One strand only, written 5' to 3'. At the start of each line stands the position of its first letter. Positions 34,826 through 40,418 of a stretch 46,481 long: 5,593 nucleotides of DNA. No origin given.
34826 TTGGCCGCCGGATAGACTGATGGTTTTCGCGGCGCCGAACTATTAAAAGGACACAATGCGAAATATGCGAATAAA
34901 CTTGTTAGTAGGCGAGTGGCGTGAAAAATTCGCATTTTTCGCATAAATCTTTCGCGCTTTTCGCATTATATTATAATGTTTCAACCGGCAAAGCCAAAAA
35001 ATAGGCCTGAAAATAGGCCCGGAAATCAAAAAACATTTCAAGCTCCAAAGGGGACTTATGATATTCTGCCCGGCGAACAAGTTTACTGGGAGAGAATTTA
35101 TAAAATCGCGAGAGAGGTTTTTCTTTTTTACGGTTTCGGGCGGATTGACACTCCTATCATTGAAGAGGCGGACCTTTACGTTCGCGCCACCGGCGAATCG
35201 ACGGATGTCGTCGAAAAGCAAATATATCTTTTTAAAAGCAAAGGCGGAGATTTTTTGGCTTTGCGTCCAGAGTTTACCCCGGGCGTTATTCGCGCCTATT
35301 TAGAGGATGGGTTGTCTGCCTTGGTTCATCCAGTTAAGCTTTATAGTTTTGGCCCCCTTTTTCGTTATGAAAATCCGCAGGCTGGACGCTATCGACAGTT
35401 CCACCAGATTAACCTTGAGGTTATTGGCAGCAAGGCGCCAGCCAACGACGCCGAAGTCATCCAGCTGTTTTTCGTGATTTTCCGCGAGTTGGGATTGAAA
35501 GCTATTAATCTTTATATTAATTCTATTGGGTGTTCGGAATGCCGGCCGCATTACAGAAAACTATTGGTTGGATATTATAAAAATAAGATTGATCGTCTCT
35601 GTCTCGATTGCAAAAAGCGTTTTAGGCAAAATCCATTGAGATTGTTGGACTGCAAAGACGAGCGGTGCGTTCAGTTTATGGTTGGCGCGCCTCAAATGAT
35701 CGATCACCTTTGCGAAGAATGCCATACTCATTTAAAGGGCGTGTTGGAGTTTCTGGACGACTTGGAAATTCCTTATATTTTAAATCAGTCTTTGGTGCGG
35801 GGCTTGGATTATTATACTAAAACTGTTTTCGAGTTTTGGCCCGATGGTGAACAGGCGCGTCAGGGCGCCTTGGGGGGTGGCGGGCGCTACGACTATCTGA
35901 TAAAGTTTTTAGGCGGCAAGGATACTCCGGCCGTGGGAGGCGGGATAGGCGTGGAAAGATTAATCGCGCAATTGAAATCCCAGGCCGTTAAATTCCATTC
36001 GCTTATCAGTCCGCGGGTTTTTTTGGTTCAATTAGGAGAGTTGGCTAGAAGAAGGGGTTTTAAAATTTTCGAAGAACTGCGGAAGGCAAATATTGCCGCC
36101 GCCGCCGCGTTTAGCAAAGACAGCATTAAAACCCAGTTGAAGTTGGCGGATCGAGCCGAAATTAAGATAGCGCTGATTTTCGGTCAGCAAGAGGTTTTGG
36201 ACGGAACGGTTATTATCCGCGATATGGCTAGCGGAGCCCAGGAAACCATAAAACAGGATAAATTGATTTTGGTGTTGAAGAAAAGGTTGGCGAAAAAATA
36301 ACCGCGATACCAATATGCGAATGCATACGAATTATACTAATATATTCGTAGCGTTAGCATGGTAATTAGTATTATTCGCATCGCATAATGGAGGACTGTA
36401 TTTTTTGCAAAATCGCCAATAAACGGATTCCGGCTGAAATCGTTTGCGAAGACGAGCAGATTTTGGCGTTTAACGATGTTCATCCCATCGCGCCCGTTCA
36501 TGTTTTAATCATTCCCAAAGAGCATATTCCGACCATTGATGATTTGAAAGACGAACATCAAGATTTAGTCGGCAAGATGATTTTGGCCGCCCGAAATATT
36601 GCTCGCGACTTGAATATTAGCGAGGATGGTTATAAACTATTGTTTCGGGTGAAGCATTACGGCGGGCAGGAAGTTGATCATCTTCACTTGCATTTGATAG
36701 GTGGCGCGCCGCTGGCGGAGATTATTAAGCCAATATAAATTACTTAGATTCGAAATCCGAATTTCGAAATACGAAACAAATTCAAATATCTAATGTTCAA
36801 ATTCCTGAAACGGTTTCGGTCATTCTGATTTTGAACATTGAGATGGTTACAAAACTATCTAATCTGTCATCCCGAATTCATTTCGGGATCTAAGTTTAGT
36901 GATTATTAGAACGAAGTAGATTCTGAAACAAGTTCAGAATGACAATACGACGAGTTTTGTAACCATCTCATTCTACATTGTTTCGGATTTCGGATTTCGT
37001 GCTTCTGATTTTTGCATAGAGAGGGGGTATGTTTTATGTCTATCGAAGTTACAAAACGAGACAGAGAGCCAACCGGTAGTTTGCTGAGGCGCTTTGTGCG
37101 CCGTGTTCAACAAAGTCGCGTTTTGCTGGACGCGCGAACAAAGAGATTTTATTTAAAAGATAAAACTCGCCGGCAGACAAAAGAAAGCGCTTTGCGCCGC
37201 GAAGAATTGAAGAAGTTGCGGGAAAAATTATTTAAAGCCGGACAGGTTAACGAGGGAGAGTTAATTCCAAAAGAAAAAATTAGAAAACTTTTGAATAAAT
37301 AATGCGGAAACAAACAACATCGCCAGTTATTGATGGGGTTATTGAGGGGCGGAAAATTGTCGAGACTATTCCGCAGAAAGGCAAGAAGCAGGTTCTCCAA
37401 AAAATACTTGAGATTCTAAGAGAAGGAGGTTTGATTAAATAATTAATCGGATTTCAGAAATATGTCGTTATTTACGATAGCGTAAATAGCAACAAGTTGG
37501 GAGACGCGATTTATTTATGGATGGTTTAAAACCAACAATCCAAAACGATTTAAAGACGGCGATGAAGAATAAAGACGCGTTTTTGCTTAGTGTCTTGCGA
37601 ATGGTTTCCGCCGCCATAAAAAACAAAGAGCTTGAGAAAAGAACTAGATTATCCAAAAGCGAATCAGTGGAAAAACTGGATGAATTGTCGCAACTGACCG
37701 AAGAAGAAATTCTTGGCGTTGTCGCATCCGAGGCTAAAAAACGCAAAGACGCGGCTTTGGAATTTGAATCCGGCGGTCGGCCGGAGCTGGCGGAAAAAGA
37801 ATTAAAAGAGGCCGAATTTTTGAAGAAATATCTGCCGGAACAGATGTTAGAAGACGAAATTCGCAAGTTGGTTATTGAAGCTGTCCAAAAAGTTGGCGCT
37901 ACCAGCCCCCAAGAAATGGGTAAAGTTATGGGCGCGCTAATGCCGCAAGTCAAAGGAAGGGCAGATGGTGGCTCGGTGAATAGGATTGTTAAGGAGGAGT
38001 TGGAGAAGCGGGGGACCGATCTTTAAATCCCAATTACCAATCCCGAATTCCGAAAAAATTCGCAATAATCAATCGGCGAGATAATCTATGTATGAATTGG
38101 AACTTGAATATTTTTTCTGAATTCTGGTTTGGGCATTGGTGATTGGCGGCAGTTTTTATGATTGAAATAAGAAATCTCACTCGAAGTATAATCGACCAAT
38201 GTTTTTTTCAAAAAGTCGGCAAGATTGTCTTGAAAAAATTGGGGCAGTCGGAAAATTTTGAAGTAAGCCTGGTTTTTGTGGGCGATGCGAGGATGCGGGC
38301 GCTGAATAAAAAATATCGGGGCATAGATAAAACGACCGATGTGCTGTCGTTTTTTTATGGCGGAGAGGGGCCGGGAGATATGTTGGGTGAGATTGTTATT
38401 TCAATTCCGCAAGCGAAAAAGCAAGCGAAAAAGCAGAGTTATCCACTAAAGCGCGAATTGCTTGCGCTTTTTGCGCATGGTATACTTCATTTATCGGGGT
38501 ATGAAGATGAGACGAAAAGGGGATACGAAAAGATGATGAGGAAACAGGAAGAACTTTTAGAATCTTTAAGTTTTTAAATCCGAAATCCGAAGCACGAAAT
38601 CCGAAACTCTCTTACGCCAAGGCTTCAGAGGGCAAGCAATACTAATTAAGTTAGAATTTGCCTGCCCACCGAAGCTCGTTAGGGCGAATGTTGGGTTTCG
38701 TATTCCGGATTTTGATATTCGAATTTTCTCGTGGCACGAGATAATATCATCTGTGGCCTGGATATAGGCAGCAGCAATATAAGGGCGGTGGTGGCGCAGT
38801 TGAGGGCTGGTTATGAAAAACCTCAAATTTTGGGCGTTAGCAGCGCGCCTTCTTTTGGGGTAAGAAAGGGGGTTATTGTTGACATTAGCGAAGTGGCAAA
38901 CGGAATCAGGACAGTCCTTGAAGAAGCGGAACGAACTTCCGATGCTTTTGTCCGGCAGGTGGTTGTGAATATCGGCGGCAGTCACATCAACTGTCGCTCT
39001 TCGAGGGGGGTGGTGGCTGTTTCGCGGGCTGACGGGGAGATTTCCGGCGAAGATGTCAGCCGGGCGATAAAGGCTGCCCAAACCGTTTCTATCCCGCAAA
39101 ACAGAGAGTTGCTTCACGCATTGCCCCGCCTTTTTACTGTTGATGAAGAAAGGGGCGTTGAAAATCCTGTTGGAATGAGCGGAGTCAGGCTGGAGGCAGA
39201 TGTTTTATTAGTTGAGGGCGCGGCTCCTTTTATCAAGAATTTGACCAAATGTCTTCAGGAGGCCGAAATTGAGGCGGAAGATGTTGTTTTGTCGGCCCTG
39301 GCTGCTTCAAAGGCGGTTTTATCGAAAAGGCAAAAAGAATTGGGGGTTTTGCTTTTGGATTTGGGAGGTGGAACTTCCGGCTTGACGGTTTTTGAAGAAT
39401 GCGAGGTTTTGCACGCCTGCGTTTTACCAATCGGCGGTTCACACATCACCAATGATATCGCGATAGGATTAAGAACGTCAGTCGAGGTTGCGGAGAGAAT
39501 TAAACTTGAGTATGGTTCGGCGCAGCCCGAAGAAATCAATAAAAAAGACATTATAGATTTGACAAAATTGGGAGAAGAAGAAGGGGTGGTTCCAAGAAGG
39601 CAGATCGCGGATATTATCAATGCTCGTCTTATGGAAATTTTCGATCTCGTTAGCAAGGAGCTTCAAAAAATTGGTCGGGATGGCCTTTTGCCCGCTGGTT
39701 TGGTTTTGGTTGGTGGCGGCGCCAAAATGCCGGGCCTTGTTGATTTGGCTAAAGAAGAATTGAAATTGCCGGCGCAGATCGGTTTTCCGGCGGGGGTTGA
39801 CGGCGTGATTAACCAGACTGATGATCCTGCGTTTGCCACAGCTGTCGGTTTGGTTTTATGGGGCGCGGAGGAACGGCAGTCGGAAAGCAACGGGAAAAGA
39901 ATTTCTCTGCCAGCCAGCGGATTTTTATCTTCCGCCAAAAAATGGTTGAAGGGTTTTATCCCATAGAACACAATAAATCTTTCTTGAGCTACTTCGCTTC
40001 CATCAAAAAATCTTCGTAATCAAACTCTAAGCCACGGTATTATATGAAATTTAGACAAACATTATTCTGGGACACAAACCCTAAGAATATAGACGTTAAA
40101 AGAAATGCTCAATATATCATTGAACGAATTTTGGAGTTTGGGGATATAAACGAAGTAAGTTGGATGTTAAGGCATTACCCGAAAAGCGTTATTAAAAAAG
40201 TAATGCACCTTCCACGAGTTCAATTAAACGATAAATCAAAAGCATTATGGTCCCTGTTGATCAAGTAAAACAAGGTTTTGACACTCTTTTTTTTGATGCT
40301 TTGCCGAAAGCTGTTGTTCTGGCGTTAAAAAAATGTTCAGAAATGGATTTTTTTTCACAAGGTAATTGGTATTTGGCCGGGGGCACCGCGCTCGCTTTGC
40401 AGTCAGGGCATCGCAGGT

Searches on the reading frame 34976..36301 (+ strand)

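Call 96: search_protein_families(library=pfam, proteins=[window:34976-36301:+], max_evalue=0.001)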
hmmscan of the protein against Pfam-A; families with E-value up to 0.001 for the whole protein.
window:34976-36301:+ (441 aa): 4 families
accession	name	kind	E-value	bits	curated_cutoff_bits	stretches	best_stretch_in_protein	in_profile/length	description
PF13393.11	tRNA-synt_His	-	1.9e-35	123.1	25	1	26-329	1-308/308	Histidyl-tRNA synthetase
PF00587.30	tRNA-synt_2b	-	4.7e-15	56.6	29.3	1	84-332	1-174/179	tRNA synthetase class II core domain (G, H, P, S and T)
PF03129.25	HGTP_anticodon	-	9.5e-12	45.4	21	1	357-436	14-93/94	Anticodon binding domain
PF01409.25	tRNA-synt_2d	-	5.5e-05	23.2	19.8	1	32-158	13-141/246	tRNA synthetases class II core domain (F)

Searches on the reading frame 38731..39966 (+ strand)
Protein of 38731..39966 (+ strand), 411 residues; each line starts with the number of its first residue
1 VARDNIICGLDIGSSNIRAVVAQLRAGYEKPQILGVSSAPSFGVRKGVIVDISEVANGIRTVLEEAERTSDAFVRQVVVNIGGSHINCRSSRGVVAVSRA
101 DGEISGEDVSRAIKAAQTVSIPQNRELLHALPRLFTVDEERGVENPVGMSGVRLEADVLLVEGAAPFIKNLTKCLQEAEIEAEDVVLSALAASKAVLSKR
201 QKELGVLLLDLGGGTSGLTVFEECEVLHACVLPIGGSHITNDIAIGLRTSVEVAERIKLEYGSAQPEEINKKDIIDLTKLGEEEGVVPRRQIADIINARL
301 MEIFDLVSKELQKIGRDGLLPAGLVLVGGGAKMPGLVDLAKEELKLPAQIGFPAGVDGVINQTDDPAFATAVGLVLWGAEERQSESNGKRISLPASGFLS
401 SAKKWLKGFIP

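Call 96: search_protein_families(library=pfam, proteins=[window:38731-39966:+], max_evalue=0.001)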
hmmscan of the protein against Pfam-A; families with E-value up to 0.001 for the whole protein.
window:38731-39966:+ (411 aa): 5 families
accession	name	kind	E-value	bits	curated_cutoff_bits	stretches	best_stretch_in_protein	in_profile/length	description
PF14450.12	FtsA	-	1.9e-38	132.1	31.8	2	208-373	2-127/127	Cell division protein FtsA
PF02491.25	SHS2_FTSA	-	1.2e-27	96.5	25.4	1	83-161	1-78/79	SHS2 domain inserted in FTSA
PF06723.19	MreB_Mbl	-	2.9e-11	43.2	27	1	187-351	132-304/327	MreB/Mbl protein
PF11104.14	PilM_2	-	2.3e-09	37.1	27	0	156-260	126-236/340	Type IV pilus assembly protein PilM;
PF06277.17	EutA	-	2.4e-06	27.2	27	1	187-243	127-182/475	Ethanolamine utilisation protein EutA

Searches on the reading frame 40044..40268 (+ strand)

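Call 96: search_protein_families(library=pfam, proteins=[window:40044-40268:+], max_evalue=0.001)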
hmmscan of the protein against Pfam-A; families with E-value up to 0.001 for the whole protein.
window:40044-40268:+ (74 aa): 1 family
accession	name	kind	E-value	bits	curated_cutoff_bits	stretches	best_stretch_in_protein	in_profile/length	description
PF21956.1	DUF6922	-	9.6e-19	67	27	1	3-53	1-51/52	Family of unknown function (DUF6922)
